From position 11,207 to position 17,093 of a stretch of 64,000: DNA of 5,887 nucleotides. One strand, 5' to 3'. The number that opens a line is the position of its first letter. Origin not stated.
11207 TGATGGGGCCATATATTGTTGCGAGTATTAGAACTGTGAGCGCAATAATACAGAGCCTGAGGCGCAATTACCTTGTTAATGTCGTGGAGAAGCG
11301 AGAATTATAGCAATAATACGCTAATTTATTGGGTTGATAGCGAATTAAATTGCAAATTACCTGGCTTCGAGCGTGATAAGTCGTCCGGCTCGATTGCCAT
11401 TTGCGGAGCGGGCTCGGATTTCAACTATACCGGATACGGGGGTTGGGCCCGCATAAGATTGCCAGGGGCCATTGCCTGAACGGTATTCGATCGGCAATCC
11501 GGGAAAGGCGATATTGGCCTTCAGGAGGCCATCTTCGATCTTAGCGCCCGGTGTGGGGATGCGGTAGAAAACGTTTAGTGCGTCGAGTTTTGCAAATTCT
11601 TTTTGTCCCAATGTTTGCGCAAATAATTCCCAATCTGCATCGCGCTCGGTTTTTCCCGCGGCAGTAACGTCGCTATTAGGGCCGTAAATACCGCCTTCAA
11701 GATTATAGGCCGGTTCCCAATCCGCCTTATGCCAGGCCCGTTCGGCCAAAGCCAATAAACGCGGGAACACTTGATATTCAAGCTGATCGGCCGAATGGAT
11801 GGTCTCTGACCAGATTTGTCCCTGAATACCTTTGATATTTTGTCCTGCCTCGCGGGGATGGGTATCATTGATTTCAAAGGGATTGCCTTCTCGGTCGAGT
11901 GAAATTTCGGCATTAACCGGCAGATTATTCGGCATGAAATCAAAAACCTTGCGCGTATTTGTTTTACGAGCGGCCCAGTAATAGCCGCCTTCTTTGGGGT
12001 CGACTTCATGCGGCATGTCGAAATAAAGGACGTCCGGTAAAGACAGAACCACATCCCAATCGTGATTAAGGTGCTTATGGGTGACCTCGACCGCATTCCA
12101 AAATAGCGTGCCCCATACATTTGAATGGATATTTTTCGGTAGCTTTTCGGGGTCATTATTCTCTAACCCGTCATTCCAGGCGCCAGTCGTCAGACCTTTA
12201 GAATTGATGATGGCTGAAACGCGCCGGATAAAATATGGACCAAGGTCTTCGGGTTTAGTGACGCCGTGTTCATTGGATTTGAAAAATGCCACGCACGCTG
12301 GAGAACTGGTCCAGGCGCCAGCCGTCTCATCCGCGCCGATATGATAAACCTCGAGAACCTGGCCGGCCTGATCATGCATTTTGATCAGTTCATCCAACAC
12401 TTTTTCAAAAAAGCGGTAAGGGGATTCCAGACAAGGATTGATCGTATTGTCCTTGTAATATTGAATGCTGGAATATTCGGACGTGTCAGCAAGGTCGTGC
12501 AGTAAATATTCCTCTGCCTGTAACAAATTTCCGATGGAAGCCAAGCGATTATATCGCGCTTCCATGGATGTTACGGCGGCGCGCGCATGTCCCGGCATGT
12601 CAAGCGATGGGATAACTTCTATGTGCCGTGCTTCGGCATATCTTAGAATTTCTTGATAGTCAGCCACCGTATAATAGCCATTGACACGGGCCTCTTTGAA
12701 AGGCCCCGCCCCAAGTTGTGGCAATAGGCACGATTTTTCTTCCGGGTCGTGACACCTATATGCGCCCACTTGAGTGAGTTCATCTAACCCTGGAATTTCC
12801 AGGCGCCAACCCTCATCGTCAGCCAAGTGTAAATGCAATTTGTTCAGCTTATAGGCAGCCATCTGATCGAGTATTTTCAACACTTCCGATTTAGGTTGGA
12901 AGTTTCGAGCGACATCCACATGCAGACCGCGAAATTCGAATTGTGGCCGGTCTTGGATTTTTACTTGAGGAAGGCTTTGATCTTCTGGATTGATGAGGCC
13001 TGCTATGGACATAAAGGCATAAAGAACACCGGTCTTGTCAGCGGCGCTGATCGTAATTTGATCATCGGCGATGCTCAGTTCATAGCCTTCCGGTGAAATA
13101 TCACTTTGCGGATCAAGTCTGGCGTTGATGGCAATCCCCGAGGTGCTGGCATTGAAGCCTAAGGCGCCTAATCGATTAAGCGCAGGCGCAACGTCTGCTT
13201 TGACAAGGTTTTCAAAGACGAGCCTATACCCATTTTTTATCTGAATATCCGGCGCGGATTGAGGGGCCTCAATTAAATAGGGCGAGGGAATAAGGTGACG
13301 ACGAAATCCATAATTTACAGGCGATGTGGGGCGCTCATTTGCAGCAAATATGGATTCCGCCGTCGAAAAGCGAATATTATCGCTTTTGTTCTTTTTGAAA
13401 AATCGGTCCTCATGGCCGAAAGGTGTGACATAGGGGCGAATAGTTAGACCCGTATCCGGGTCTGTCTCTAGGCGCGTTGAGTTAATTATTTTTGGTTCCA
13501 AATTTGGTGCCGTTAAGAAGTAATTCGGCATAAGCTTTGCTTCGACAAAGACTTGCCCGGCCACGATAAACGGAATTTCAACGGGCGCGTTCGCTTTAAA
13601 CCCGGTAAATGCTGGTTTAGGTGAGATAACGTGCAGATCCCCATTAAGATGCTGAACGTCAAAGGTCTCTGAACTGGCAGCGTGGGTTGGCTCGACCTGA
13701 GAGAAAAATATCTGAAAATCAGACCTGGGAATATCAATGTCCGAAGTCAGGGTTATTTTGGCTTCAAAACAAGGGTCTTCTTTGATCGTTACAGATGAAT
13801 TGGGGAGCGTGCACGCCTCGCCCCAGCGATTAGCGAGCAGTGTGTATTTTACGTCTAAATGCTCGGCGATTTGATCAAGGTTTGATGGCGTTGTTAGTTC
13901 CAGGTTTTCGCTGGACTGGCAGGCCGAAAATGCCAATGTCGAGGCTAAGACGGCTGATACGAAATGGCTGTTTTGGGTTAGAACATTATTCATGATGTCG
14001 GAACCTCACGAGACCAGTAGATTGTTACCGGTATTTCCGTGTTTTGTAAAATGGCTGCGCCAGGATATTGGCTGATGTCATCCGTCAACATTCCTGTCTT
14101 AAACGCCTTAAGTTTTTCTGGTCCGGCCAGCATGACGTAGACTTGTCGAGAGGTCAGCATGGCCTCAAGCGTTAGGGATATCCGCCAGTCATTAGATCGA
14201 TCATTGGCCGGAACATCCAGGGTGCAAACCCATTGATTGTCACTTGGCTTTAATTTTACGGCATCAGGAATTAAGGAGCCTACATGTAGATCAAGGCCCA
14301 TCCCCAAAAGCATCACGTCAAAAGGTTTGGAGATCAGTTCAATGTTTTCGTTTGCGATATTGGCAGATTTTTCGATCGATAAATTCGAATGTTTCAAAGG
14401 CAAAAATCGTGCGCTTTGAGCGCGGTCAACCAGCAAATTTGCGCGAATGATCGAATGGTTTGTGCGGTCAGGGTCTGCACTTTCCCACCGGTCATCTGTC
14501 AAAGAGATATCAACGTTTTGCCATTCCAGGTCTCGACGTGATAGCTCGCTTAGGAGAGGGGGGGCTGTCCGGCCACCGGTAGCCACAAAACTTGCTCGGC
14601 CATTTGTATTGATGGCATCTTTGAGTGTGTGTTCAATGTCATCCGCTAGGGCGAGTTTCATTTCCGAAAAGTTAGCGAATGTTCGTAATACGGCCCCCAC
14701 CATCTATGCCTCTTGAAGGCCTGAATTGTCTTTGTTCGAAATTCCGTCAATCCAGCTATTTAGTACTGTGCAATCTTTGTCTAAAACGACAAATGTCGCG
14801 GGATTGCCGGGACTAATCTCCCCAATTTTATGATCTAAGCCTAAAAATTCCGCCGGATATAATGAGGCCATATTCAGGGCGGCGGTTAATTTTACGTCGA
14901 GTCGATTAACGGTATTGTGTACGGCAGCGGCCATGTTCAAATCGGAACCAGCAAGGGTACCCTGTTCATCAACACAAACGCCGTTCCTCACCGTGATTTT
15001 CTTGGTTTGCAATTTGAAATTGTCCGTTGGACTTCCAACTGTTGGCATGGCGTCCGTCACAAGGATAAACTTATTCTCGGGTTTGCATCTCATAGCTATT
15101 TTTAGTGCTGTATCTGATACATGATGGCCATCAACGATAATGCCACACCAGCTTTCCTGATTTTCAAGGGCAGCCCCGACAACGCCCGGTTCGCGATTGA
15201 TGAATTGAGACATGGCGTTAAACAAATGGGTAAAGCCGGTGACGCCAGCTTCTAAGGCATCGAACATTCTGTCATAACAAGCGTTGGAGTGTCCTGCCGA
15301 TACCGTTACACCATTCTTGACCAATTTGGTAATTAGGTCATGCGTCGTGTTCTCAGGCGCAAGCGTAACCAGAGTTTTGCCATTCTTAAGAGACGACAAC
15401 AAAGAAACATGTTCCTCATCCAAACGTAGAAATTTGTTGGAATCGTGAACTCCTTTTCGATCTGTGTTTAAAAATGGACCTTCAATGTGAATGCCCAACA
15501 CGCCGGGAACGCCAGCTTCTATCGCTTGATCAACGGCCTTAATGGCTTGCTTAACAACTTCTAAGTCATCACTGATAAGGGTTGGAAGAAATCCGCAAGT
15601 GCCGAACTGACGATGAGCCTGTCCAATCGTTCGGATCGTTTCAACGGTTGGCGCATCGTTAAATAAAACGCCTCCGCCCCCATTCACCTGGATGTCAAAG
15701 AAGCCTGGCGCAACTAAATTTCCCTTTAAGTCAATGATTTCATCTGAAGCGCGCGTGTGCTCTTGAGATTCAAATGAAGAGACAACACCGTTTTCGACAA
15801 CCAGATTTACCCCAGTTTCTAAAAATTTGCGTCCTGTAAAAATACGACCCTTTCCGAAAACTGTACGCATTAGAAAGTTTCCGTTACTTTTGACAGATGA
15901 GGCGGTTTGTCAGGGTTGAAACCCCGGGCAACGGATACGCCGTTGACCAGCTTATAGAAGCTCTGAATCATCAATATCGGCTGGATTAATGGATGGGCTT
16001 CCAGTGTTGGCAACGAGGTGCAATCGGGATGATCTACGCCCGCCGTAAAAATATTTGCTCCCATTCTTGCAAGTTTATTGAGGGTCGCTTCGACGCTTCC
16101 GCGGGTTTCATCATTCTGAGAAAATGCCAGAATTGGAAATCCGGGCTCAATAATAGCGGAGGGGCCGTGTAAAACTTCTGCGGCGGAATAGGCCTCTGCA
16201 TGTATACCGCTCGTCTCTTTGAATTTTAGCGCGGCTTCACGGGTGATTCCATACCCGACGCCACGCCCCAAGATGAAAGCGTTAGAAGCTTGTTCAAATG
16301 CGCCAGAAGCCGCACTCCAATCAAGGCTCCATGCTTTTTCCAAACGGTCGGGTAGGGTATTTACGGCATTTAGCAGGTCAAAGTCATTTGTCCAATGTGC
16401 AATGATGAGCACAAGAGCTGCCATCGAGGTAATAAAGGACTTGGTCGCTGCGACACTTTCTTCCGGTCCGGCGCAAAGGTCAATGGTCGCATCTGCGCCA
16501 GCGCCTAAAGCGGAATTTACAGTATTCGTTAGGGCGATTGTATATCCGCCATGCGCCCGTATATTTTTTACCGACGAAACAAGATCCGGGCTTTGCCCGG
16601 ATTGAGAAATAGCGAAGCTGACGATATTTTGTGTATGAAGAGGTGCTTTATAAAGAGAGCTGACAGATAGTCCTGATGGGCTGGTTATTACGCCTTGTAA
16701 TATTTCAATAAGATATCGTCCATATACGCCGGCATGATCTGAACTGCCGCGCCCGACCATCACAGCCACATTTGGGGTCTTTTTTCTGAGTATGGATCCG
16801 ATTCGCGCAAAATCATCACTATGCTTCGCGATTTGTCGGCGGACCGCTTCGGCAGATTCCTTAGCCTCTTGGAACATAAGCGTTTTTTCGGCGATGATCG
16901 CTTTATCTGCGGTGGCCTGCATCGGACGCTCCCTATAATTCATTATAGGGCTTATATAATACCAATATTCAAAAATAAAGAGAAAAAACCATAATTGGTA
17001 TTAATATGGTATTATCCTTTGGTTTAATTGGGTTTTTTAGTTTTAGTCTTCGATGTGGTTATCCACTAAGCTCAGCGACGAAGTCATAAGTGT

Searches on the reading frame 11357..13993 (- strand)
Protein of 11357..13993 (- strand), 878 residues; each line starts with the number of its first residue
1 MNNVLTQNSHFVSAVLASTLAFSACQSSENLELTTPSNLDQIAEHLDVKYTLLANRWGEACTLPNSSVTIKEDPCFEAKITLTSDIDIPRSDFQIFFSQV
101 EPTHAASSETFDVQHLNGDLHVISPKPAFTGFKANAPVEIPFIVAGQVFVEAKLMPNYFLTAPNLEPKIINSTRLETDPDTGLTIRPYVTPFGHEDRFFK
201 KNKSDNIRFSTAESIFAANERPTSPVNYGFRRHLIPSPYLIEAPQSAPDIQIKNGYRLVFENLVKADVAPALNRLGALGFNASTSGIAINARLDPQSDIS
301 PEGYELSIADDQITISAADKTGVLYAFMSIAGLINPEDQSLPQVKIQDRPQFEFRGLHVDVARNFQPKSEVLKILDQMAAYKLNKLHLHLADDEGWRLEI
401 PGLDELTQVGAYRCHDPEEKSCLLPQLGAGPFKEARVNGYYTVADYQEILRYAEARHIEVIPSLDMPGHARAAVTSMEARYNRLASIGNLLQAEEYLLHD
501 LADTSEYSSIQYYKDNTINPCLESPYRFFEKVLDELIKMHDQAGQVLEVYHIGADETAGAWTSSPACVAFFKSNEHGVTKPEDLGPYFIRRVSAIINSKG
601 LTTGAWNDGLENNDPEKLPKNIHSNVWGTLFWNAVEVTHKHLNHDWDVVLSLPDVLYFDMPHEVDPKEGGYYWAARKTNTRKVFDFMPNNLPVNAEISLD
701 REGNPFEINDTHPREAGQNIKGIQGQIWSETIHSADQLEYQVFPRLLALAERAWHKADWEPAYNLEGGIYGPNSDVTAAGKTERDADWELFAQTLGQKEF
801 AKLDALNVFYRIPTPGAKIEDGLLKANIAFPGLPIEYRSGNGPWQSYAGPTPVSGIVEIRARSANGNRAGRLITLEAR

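Call 3: search_protein_families(library=pfam, proteins=[window:11357-13993:-])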
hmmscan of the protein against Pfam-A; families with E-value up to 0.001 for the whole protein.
window:11357-13993:- (878 aa): 4 families
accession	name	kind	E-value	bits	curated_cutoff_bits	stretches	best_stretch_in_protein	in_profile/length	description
PF00728.28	Glyco_hydro_20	-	1.3e-94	317.8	22.3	1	352-756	1-347/348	Glycosyl hydrolase family 20, catalytic domain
PF03173.19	CHB_HEX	-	3.5e-33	115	25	1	46-213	2-160/160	Putative carbohydrate binding domain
PF03174.19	CHB_HEX_C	-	1e-24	86.7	23.6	1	799-871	1-75/76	Chitobiase/beta-hexosaminidase C-terminal domain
PF02838.20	Glyco_hydro_20b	-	1.5e-13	52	26.1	1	234-348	4-123/124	Glycosyl hydrolase family 20, domain 2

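Call 4: search_protein_families(library=ncbifam, proteins=[window:11357-13993:-])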
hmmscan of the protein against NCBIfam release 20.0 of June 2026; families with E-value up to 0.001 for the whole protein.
window:11357-13993:- (878 aa): 2 families
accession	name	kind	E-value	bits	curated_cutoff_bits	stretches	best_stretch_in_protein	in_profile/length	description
NF041654.1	GlcNAcase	equivalog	9.1e-07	27.7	1000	1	300-357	93-148/732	beta-N-acetylglucosaminidase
NF049878.1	AlphGalctur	equivalog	8.8e-06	24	1300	1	291-363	75-147/901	alpha-d-galacturonidase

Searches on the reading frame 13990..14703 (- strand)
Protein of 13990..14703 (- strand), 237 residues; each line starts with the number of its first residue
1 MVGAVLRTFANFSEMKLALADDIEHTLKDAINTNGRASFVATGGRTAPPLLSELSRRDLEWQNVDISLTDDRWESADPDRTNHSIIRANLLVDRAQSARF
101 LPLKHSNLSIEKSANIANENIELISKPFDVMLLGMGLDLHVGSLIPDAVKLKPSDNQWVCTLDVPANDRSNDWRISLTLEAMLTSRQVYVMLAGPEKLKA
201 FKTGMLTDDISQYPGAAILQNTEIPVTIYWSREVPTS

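Call 3: search_protein_families(library=pfam, proteins=[window:13990-14703:-])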
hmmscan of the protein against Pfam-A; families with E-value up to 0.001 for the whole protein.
window:13990-14703:- (237 aa): 1 family
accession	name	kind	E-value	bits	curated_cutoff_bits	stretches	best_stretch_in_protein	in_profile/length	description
PF01182.26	Glucosamine_iso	-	3.9e-38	132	27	1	14-221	5-219/225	Glucosamine-6-phosphate isomerases/6-phosphogluconolactonase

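Call 4: search_protein_families(library=ncbifam, proteins=[window:13990-14703:-])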
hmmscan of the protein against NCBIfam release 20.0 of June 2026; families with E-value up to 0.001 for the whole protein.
window:13990-14703:- (237 aa): 1 family
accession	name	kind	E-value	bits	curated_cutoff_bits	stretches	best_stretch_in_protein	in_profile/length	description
TIGR01198.1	pgl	equivalog_domain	2.9e-36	125.2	124.45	1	9-224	2-222/234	6-phosphogluconolactonase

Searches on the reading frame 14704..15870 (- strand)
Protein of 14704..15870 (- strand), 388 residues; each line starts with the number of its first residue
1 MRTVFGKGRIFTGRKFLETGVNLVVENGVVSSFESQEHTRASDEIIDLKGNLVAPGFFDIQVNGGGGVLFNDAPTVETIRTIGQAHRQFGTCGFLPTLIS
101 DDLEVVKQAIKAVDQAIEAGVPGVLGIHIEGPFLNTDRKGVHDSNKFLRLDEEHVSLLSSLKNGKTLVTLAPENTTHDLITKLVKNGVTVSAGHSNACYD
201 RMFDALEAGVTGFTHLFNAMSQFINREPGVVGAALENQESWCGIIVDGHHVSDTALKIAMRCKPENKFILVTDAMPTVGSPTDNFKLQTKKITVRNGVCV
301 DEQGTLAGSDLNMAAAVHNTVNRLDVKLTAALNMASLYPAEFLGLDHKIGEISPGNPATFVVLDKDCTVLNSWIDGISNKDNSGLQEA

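Call 3: search_protein_families(library=pfam, proteins=[window:14704-15870:-])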
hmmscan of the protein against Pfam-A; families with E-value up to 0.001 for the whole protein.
window:14704-15870:- (388 aa): 2 families
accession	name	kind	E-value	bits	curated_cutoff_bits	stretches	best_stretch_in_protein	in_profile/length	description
PF01979.26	Amidohydro_1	-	9.1e-24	84.8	25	1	53-376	2-342/345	Amidohydrolase family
PF07969.17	Amidohydro_3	-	7.6e-09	36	29.7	1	325-367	406-448/472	Amidohydrolase family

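Call 4: search_protein_families(library=ncbifam, proteins=[window:14704-15870:-])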
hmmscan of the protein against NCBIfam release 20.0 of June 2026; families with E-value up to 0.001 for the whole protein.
window:14704-15870:- (388 aa): 33 families (the best 25 are shown)
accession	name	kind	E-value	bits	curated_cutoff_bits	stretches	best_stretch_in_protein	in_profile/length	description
NF008371.0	PRK11170.1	equivalog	7e-105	351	483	1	6-379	5-379/382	N-acetylglucosamine-6-phosphate deacetylase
TIGR00221.1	nagA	equivalog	9.2e-100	334.2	225.65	1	4-376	6-379/380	N-acetylglucosamine-6-phosphate deacetylase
NF011990.0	PRK15446.2-6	subfamily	1.4e-09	37.1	233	1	313-368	313-368/390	alpha-D-ribose 1-methylphosphonate 5-triphosphate diphosphatase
NF006845.0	PRK09357.2-6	equivalog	7.2e-09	34.8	728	1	6-63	6-63/428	dihydroorotase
NF006689.0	PRK09237.1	equivalog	1.5e-08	33.6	371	0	4-60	6-62/383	amidohydrolase/deacetylase family metallohydrolase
TIGR02967.1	guan_deamin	equivalog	4.8e-08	32.4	375.4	1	290-371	285-368/401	guanine deaminase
TIGR02318.1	phosphono_phnM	equivalog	6e-08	32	390.55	0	322-366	316-359/376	phosphonate metabolism protein PhnM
NF006679.0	PRK09228.1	subfamily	4e-07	29.1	351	0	294-370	314-392/433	guanine deaminase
TIGR00857.1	pyrC_multi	subfamily_domain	6.5e-07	28.7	279.05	0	20-62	5-46/412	dihydroorotase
NF006844.0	PRK09357.2-5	equivalog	1.1e-06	27.9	701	1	5-62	6-62/422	dihydroorotase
TIGR03178.1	allantoinase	equivalog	1.5e-06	27.3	357.85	0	302-368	324-388/441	allantoinase AllB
NF004636.0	PRK05985.1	subfamily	2.2e-06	26.7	408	0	17-59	14-56/398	amidohydrolase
TIGR01178.1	ade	equivalog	3.7e-06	25.7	472.5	0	312-376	263-327/552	adenine deaminase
NF006056.0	PRK08204.1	subfamily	5.4e-06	25.4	391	0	320-367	336-383/449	hypothetical protein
NF006558.0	PRK09059.1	equivalog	1.2e-05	24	645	0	4-85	6-86/430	dihydroorotase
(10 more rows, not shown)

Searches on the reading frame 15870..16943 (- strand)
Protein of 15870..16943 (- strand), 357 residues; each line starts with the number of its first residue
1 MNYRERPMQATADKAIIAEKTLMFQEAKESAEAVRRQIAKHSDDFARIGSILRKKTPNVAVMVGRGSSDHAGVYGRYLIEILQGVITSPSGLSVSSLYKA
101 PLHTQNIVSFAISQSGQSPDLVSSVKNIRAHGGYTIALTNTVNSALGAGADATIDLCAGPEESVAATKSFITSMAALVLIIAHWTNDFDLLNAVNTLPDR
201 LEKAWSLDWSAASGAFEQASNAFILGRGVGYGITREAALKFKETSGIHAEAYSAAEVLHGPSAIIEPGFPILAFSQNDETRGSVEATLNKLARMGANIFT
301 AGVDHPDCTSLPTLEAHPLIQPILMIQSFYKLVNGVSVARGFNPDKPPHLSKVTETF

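Call 3: search_protein_families(library=pfam, proteins=[window:15870-16943:-])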
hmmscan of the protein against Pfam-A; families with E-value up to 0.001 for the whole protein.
window:15870-16943:- (357 aa): 1 family
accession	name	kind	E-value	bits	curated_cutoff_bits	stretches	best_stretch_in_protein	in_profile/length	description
PF01380.27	SIS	-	3.7e-31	108.1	25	2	61-181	9-129/131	SIS domain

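Call 4: search_protein_families(library=ncbifam, proteins=[window:15870-16943:-])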
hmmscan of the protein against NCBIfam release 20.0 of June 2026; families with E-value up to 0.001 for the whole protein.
window:15870-16943:- (357 aa): 10 families
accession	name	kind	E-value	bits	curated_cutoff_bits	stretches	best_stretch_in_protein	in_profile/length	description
NF046059.1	NagB_SO3506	equivalog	7.3e-94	314.8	430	1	20-356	1-329/330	glucosamine-6-phosphate deaminase NagB-II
NF001484.0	PRK00331.1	subfamily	7.6e-51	173.2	381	1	21-352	252-596/601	isomerizing glutamine--fructose-6-phosphate transaminase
TIGR01135.1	glmS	equivalog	8.5e-51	173.2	418.05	1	21-352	251-602/607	glutamine--fructose-6-phosphate transaminase (isomerizing)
NF041128.1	glucosaP_deam_GlmD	equivalog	9.5e-17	61.2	580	1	55-354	29-321/323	glucosamine-6-phosphate deaminase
NF008481.0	PRK11382.1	equivalog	8.4e-10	38.3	430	1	109-346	96-330/340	fructoselysine 6-phosphate deglycase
TIGR02815.1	agaS_fam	subfamily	6.6e-08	31.9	529.2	1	98-281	87-279/372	putative sugar isomerase, AgaS family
NF040776.2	AlsR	equivalog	1.6e-07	30.5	400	1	101-158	172-227/279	transcriptional repressor AlsR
NF008458.0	PRK11337.1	equivalog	2.2e-07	30.1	378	1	100-162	183-243/293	MurR/RpiR family transcriptional regulator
TIGR00274.1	TIGR00274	equivalog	1.2e-05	24.6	302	1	104-168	125-189/291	N-acetylmuramic acid 6-phosphate etherase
NF003915.0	PRK05441.1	subfamily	0.00049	19.2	168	1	99-161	126-187/300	N-acetylmuramic acid 6-phosphate etherase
